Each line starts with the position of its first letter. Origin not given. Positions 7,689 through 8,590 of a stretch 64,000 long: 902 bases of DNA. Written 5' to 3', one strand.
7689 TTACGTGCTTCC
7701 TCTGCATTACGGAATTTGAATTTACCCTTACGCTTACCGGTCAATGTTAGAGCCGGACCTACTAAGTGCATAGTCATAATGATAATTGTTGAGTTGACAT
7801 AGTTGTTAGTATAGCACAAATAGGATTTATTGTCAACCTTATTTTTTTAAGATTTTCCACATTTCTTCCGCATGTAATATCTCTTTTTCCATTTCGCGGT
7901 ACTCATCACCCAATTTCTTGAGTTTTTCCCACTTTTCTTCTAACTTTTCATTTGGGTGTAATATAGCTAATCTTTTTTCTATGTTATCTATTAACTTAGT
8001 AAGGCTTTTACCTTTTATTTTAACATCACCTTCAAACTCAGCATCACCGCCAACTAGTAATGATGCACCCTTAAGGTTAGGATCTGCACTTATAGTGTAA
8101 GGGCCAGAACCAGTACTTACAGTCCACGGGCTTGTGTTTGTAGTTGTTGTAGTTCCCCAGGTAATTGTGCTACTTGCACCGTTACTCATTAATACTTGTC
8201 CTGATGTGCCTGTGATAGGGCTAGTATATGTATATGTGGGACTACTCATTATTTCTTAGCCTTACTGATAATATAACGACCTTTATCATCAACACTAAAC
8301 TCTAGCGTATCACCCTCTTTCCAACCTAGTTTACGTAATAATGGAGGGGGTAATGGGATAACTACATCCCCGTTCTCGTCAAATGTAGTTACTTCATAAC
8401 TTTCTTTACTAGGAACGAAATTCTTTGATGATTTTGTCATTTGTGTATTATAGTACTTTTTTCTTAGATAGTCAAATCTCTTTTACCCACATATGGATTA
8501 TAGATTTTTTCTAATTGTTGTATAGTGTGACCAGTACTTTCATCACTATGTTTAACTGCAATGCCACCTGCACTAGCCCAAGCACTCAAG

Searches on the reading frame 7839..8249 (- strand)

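Call 43: search_protein_families(library=pfam, proteins=[window:7839-8249:-], max_evalue=0.05)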
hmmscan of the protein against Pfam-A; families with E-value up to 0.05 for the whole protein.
window:7839-8249:- (136 aa): 1 family
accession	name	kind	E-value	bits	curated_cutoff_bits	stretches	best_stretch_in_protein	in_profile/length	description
PF07218.16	RAP1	-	0.016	14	26.3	1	9-129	132-252/793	Rhoptry-associated protein 1 (RAP-1)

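Call 44: search_protein_families(library=phrogs, proteins=[window:7839-8249:-], max_evalue=0.01)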
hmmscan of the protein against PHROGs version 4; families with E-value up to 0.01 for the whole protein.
window:7839-8249:- (136 aa): 0 families

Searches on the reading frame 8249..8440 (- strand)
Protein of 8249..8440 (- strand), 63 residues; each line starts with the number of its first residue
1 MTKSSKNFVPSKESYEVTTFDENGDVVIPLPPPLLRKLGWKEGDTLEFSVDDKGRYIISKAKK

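Call 44: search_protein_families(library=phrogs, proteins=[window:8249-8440:-], max_evalue=0.01)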
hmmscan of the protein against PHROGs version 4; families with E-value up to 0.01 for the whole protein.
window:8249-8440:- (63 aa): 3 families
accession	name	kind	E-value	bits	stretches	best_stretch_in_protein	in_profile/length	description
phrog_661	-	unknown function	2.3e-11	44.3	1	21-62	14-54/61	-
phrog_4324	-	unknown function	0.00014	23.1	1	26-62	13-48/89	-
phrog_4681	-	moron, auxiliary metabolic gene and host takeover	0.00025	21.9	1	19-61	9-48/87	antitoxin from a toxin-antitoxin system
